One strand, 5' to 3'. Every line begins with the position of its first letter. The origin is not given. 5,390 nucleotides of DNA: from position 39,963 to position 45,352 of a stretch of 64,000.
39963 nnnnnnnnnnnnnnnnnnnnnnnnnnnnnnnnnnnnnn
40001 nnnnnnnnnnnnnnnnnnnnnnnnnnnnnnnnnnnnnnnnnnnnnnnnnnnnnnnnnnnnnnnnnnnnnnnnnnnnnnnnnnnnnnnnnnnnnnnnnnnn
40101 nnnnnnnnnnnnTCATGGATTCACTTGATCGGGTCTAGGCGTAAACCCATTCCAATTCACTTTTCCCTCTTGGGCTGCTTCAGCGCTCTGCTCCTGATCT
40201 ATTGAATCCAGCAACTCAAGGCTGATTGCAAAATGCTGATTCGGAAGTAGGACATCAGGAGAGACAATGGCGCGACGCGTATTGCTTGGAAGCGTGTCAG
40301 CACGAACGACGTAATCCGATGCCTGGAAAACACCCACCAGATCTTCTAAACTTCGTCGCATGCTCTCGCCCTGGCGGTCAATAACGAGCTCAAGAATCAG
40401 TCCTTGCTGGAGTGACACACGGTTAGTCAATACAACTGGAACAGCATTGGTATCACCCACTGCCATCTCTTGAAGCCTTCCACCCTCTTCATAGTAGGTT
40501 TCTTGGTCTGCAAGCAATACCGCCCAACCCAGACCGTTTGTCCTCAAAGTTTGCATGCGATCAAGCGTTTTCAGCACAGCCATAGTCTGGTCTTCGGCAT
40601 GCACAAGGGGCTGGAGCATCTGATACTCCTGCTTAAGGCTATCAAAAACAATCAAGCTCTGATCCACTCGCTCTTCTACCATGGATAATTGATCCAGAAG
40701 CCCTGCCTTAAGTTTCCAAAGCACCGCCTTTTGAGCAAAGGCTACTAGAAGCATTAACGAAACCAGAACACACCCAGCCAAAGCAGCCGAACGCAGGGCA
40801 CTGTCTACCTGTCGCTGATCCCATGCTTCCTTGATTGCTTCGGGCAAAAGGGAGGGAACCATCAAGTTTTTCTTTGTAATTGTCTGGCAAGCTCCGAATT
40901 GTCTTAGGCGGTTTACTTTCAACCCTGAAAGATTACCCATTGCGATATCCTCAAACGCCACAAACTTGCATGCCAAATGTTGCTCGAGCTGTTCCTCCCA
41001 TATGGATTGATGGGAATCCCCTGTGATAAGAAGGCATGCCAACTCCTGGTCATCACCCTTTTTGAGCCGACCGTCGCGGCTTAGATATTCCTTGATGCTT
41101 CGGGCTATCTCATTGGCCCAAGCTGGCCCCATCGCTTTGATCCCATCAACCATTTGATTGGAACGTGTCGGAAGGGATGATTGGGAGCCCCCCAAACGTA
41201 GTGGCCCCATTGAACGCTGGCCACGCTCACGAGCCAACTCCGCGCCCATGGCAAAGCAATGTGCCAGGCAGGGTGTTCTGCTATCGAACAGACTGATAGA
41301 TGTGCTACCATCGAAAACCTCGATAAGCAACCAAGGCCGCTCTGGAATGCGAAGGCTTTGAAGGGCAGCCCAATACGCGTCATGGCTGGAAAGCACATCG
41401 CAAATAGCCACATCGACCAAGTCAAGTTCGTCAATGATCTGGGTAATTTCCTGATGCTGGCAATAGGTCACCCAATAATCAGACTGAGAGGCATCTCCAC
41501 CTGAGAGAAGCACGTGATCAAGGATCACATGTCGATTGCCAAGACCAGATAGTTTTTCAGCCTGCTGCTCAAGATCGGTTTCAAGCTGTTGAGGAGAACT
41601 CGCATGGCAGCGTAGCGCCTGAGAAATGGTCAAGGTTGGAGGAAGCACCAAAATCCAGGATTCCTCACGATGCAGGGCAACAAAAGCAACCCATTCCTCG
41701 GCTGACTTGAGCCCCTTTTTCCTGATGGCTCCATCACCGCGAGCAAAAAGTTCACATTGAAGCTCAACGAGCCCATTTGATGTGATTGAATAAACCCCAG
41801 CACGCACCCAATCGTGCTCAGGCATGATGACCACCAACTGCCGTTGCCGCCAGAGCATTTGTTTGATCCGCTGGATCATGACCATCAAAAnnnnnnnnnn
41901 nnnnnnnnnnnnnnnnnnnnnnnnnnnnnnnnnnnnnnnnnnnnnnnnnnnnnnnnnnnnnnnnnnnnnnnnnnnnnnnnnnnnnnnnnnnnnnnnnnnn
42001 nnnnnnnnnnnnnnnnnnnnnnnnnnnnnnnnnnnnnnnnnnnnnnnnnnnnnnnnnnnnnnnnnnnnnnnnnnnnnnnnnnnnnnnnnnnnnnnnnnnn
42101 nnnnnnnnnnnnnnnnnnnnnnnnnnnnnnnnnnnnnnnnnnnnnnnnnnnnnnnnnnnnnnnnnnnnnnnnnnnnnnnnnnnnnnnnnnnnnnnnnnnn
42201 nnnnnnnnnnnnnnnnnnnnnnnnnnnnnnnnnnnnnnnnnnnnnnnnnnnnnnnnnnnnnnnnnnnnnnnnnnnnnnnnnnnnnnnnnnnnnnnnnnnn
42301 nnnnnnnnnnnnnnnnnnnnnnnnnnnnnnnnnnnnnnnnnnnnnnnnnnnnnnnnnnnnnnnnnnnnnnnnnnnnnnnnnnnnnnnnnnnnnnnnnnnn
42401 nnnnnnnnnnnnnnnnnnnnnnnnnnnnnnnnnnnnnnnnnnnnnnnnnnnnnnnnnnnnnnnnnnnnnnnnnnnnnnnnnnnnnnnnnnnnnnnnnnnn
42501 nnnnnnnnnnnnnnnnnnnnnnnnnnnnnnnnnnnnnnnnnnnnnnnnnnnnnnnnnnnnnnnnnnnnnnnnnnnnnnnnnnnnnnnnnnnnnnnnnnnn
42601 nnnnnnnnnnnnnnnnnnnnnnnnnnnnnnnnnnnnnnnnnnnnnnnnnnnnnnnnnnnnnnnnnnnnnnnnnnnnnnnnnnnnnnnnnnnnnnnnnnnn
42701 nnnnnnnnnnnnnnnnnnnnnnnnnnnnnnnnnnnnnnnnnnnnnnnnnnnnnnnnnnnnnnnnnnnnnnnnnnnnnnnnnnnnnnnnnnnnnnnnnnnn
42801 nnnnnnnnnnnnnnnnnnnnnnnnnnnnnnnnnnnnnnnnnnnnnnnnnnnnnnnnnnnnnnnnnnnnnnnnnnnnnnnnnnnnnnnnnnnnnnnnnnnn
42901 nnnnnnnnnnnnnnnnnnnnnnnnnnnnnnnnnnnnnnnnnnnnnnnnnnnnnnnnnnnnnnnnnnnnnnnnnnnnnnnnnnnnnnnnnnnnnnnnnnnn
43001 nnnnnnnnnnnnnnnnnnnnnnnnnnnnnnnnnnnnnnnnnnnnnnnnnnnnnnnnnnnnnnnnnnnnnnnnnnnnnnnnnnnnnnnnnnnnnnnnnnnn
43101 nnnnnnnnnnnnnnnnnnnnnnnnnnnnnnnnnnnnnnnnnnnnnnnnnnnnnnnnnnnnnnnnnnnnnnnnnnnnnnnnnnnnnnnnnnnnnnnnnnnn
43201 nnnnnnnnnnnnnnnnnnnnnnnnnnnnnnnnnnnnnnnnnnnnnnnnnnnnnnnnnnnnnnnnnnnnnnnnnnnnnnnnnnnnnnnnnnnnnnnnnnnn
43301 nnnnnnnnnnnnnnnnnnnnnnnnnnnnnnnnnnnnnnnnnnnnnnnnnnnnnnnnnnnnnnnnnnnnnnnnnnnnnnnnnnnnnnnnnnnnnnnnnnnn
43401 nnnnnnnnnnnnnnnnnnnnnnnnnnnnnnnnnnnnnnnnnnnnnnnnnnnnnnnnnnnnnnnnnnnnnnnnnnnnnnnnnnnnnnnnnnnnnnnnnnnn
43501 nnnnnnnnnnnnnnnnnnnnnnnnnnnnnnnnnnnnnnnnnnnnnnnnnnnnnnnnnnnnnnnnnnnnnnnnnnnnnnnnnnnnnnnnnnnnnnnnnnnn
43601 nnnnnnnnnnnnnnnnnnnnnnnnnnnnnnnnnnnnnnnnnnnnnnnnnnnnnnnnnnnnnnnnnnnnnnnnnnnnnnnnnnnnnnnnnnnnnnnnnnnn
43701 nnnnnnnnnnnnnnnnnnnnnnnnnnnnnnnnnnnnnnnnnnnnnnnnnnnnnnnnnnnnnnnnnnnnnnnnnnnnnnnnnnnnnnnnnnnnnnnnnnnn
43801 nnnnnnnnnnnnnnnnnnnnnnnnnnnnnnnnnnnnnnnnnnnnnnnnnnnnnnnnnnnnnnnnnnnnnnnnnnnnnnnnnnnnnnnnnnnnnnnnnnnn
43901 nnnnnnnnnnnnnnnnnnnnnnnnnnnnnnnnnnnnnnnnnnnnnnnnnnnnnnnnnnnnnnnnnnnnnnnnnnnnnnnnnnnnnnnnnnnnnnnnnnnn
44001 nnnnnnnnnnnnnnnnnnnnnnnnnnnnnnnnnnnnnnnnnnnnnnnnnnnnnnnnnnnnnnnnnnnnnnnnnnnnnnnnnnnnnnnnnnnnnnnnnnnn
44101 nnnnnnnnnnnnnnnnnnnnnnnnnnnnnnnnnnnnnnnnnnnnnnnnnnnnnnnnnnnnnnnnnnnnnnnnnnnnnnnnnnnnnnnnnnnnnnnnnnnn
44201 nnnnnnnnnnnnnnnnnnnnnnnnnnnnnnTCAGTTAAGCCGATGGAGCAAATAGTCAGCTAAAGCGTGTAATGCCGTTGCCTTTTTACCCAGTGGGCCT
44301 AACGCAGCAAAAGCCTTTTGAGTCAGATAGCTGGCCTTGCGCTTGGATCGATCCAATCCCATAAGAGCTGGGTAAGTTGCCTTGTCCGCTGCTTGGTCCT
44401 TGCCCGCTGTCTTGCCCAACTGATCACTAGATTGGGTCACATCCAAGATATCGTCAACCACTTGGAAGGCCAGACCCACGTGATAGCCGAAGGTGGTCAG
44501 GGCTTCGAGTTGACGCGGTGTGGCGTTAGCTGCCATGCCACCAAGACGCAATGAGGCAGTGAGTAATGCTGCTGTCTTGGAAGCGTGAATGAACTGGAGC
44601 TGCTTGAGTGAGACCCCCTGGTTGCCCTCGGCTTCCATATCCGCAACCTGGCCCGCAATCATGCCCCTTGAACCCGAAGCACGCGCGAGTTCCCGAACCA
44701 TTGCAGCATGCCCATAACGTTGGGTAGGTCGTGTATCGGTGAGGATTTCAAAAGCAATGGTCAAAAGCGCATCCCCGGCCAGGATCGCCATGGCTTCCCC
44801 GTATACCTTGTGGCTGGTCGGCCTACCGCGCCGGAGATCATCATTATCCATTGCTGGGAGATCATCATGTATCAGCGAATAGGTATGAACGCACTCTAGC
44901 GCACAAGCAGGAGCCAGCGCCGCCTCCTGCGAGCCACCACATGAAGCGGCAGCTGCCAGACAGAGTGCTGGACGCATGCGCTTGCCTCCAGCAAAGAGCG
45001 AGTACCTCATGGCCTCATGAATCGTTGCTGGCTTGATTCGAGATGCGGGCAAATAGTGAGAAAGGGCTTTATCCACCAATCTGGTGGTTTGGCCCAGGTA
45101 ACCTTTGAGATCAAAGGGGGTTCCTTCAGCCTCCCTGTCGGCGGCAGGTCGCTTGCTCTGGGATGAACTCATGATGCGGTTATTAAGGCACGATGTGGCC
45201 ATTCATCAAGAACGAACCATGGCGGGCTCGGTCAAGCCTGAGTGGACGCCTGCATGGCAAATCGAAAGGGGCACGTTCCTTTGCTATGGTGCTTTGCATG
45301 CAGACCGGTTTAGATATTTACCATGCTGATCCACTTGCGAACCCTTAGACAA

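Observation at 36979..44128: Secretin-first, ATPase-last five-gene envelope machine with no pilin, peptidase or platform gene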

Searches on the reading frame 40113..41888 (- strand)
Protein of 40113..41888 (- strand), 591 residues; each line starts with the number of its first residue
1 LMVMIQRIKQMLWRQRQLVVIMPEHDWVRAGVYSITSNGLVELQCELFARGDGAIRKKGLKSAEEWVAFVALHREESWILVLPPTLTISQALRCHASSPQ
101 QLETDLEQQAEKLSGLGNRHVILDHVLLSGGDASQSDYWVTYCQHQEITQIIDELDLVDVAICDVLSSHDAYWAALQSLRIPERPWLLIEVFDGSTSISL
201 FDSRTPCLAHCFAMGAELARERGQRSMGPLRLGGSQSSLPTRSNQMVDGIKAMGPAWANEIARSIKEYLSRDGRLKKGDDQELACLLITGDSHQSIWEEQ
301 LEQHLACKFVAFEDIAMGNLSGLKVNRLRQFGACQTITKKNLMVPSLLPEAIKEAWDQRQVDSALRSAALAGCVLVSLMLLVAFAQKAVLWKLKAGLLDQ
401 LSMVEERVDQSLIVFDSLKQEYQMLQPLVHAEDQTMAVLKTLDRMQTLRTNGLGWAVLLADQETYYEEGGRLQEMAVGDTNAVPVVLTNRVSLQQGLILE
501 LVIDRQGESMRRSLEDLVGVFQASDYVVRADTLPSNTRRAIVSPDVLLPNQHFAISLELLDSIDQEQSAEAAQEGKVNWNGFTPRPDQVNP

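Call 3: search_protein_families(library=pfam, proteins=[window:40113-41888:-], max_evalue=1)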
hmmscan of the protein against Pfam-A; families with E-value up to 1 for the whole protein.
window:40113-41888:- (591 aa): 1 family
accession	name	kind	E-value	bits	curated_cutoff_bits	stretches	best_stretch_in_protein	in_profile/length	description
PF19352.4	TetR_C_38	-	0.26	11.8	23.9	1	344-389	62-106/135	Tetracyclin repressor-like, C-terminal domain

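Call 4: search_protein_families(library=ncbifam, proteins=[window:40113-41888:-], max_evalue=1)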
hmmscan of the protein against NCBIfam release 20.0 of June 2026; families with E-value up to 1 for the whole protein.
window:40113-41888:- (591 aa): 0 families

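Call 6: search_solved_structures(query=window:40113-41888:-, max_evalue=10)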
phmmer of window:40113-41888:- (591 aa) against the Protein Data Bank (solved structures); distinct sequences matched with E-value up to 10: 0.

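Call 9: find_homologous_proteins(query=window:40113-41888:-, max_evalue=0.001)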
Query window:40113-41888:- (591 aa): 2 proteins with E <= 0.001 among 8000 candidates.
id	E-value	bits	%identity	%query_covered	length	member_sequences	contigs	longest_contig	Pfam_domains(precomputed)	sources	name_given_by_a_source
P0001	0.0e+0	1307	99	100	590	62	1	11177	-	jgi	-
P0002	1.7e-181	623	51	98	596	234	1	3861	-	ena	-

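Call 10: find_encoding_contigs(protein=P0001, flank=10000, max_places=4)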
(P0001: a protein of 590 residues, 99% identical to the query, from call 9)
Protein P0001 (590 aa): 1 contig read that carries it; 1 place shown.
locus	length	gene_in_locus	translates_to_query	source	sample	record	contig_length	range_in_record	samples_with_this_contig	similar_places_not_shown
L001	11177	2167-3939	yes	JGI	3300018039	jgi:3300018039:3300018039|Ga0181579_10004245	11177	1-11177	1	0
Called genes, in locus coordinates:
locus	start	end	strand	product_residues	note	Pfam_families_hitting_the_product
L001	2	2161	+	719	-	?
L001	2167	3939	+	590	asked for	-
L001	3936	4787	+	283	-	-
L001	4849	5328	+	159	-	-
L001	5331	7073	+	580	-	PF05157:MshEN, PF00437:T2SSE, PF13604:AAA_30 (weak)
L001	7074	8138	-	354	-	PF02424:ApbE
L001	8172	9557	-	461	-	PF01408:GFO_IDH_MocA, PF19051:GFO_IDH_MocA_C2 (faint), PF02894:GFO_IDH_MocA_C (faint), PF22725:GFO_IDH_MocA_C3 (weak)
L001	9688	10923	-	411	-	PF01979:Amidohydro_1, PF07969:Amidohydro_3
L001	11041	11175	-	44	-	?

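Call 11: find_encoding_contigs(protein=P0002, flank=10000, max_places=4)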
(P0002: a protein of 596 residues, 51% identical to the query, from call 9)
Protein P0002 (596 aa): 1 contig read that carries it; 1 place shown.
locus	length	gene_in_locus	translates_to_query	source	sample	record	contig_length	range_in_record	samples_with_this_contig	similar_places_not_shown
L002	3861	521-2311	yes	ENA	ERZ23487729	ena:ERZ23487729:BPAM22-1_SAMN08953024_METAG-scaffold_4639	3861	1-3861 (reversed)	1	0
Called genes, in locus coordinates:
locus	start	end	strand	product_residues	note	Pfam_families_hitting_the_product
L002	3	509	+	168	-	?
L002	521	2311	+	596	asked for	-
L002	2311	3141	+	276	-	-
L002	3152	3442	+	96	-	-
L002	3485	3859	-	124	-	?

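Call 18: search_protein_representatives(alignment_id=A1)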
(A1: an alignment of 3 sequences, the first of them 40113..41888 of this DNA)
Query: 3 sequences, 590 profile positions. Proteins with E-value up to 0.001 (for the whole library): 156; up to 1e-10: 118; up to 1e-30: 34. The best 150 are listed.
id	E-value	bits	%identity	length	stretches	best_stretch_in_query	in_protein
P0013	3.7e-163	560.6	-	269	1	322-590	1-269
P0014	1.5e-151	522.4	-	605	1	1-578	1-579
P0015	5.3e-107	375.2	-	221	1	378-589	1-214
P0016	1.1e-64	235.4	-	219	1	261-425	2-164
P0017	4.3e-60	220.3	-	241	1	364-584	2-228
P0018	1.6e-42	162.3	-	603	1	78-559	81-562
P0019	1.8e-42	162.1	-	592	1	78-561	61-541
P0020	1.1e-39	153.0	-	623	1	77-559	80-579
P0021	1.6e-39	152.4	-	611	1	77-570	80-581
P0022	1.5e-38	149.2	-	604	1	78-559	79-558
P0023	3.3e-38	148.0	-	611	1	78-557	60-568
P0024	1.0e-37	146.5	-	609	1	54-561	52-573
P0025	1.5e-37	145.9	-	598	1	79-576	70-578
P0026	3.5e-37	144.6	-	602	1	56-561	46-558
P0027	3.7e-37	144.6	-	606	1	79-559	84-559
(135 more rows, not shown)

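Call 21: search_solved_structures(query=A2, max_evalue=10, show_alignments=2)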
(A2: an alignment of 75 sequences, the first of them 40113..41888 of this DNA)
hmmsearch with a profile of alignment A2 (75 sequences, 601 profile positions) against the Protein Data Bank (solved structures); distinct sequences matched with E-value up to 10: 33.
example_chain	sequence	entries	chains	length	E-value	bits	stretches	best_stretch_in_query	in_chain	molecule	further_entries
3jc8_Ma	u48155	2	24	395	1.3e-18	69.9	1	16-310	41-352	Type IV pilus biogenesis protein PilM | PilM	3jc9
2ych_A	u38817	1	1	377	3e-17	65.4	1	17-338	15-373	COMPETENCE PROTEIN PILM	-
5eou_A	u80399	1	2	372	4.2e-16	61.6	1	17-349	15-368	Type 4 fimbrial biogenesis protein PilM,Type 4 fimbrial biogenesis protein PilN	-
5eox_A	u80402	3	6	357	3.9e-15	58.5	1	17-304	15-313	Type 4 fimbrial biogenesis protein PilM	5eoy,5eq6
3wt0_A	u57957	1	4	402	1.7e-07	33.2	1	177-238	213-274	Cell division protein FtsA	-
3wqt_A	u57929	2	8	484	2.9e-07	32.4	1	177-238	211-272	Cell division protein FtsA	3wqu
3h1q_A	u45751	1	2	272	4.5e-06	28.5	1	173-300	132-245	Ethanolamine utilization protein EutJ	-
4cze_A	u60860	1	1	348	4.3e-05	25.3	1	167-223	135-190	ROD SHAPE-DETERMINING PROTEIN MREB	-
4czf_A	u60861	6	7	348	4.4e-05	25.3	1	167-223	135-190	ROD SHAPE-DETERMINING PROTEIN MREB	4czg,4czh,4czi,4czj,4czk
4czl_A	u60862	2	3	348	7.5e-05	24.5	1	167-223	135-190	ROD SHAPE-DETERMINING PROTEIN MREB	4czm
7q6g_A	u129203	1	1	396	0.0001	24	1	133-303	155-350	Cell division protein FtsA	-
1jce_A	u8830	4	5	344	0.0033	19.1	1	167-225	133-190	ROD SHAPE-DETERMINING PROTEIN MREB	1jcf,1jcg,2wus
7q6f_A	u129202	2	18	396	0.0057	18.3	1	141-238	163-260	Cell division protein FtsA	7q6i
2j4r_A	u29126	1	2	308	0.0066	18.1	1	142-228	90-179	EXOPOLYPHOSPHATASE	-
1t6d_A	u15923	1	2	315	0.0077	17.8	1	142-228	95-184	exopolyphosphatase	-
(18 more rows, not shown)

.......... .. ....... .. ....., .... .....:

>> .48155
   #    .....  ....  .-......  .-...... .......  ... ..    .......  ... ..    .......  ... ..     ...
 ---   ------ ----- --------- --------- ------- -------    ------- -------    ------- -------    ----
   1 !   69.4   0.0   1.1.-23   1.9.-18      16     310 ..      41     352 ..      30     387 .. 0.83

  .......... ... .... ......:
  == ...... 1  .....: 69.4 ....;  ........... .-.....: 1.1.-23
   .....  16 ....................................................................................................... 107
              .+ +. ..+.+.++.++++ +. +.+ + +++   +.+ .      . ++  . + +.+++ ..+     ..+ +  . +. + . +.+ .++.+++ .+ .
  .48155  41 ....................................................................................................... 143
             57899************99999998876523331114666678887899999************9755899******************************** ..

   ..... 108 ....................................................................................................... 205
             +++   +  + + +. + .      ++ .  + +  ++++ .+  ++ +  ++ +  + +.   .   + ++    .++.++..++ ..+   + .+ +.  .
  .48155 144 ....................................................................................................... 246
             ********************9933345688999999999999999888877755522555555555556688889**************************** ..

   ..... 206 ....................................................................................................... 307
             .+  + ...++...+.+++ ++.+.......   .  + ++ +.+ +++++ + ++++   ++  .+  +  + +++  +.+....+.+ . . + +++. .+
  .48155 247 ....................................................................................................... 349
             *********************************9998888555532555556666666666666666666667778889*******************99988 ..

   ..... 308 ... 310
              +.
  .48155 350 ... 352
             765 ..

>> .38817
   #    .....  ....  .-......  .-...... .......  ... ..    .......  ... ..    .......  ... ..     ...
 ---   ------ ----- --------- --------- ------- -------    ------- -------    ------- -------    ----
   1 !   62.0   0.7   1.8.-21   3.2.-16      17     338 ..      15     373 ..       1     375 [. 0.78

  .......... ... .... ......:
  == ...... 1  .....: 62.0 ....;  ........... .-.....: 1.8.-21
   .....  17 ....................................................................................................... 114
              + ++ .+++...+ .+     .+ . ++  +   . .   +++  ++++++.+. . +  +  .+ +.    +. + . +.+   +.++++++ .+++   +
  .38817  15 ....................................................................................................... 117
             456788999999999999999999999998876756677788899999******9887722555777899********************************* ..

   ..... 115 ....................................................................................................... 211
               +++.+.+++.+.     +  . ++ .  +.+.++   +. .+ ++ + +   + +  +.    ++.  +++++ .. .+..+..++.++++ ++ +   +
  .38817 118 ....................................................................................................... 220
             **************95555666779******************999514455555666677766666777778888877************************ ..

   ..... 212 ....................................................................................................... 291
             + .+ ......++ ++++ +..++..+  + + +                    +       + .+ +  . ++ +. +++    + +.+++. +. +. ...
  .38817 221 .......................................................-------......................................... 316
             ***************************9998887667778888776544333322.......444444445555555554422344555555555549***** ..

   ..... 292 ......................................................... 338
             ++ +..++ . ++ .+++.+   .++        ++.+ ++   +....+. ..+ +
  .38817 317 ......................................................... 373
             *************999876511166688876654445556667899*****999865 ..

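Call 22: search_protein_families(library=pfam, alignment_id=A2, max_evalue=0.01)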
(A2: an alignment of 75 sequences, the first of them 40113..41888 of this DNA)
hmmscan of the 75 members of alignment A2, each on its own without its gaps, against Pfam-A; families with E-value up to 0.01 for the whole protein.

A. member 1, window:40113-41888:- (591 aa): 0 families

B. families by the number of members that match (of 75 scanned): 8 families
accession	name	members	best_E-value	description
PF11104.14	PilM_2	57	9.5e-17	Type IV pilus assembly protein PilM;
PF14450.12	FtsA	56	1.9e-12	Cell division protein FtsA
PF25216.1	Volactin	25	3.9e-06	Volactin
PF06723.19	MreB_Mbl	16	2e-06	MreB/Mbl protein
PF02541.22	Ppx-GppA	6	1.9e-06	Ppx/GppA phosphatase family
PF00022.25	Actin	6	8e-05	Actin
PF08841.16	DDR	2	0.00072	Diol dehydratase reactivase ATPase-like domain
PF22800.1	CFAP410_C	1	0.0048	CFAP410 C-terminal domain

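Call 26: find_related_loci(query=A3, collection=genome_contigs, flank=10000)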
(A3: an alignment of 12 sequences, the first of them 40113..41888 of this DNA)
Query A3 (591 aa) in genome_contigs; peptide patterns used: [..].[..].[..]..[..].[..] (x = any residue, [..] = any of these).
23 stretches matched a pattern; 21 encode a relative of the query (tblastn E <= 1e-3); 21 distinct loci.
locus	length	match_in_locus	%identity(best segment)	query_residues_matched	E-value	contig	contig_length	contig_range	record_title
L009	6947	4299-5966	38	4-559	3e-126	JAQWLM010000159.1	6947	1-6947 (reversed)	MAG: Verrucomicrobiota bacterium isolate cluster2_bin.127 k141_609511, whole genome shotgun sequence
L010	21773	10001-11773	35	2-591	4e-121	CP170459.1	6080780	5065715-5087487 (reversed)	MAG: Verrucomicrobiota bacterium isolate tig00002468 chromosome, complete genome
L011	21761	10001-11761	35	4-591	2e-119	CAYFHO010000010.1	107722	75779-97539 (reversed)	MAG TPA_asm: uncultured Verrucomicrobiota bacterium isolate ERP003628_co2_164 genome assembly, contig: NODE_115_length_1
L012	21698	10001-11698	36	2-564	2e-118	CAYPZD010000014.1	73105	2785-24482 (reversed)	MAG TPA_asm: uncultured Verrucomicrobiota bacterium isolate SRP134809_co1_472 genome assembly, contig: NODE_560_length_7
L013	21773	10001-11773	37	4-588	9e-118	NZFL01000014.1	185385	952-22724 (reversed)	MAG: Pedosphaera sp. isolate MED719 109072, whole genome shotgun sequence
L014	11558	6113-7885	36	4-588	9e-115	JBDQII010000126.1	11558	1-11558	MAG: Verrucomicrobiota bacterium isolate SFB_27D_18OOND_coas_83 k141_2220555_length_11558_cov_365.4106, whole genome sho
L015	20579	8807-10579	37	4-588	2e-113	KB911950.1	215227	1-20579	Verrucomicrobia bacterium SCGC AAA164-E04 genomic scaffold AAA164E04DRAFT_scaffold_2.3, whole genome shotgun sequence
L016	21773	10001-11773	37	4-588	9e-118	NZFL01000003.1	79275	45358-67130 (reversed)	MAG: Pedosphaera sp. isolate MED719 MHASMcontig_731448, whole genome shotgun sequence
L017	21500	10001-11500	27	80-562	1e-38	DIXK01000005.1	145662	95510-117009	MAG TPA_asm: Verrucomicrobia subdivision 3 bacterium UBA6082 UBA6082_contig_2035, whole genome shotgun sequence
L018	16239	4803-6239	27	80-559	7e-37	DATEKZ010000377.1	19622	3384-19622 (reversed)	MAG TPA_asm: Verrucomicrobiia bacterium isolate SMAG_U8903 k141_215880, whole genome shotgun sequence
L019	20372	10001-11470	27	80-561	3e-36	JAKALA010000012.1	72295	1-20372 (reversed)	MAG: bacterium isolate WY5.bin105 NODE_547_length_72295_cov_1.973562, whole genome shotgun sequence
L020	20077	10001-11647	25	55-575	6e-36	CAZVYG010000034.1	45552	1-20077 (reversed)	MAG TPA_asm: uncultured Verrucomicrobiota bacterium isolate binchicken_co107_410 genome assembly, contig: NODE_2046_leng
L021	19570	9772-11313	25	86-589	1e-32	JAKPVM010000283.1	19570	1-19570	MAG: Verrucomicrobiota bacterium isolate USPA_maxbin.198 k141_445885, whole genome shotgun sequence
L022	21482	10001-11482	25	80-562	8e-32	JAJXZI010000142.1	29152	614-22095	MAG: bacterium isolate BP7.bin46 NODE_2097_length_29152_cov_1.435383, whole genome shotgun sequence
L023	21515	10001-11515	24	80-558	2e-29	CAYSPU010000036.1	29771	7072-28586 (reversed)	MAG TPA_asm: uncultured Verrucomicrobiota bacterium isolate SRP263991_co5_69 genome assembly, contig: NODE_3169_length_2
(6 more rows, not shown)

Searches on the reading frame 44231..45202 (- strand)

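Call 79: search_protein_families(library=pfam, proteins=[window:44231-45202:-], max_evalue=0.00001)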
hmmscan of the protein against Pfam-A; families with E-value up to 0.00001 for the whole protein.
window:44231-45202:- (323 aa): 1 family
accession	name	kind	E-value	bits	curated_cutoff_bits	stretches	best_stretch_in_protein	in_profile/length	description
PF00348.22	polyprenyl_synt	-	1.7e-60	204.8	27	1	60-290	3-226/251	Polyprenyl synthetase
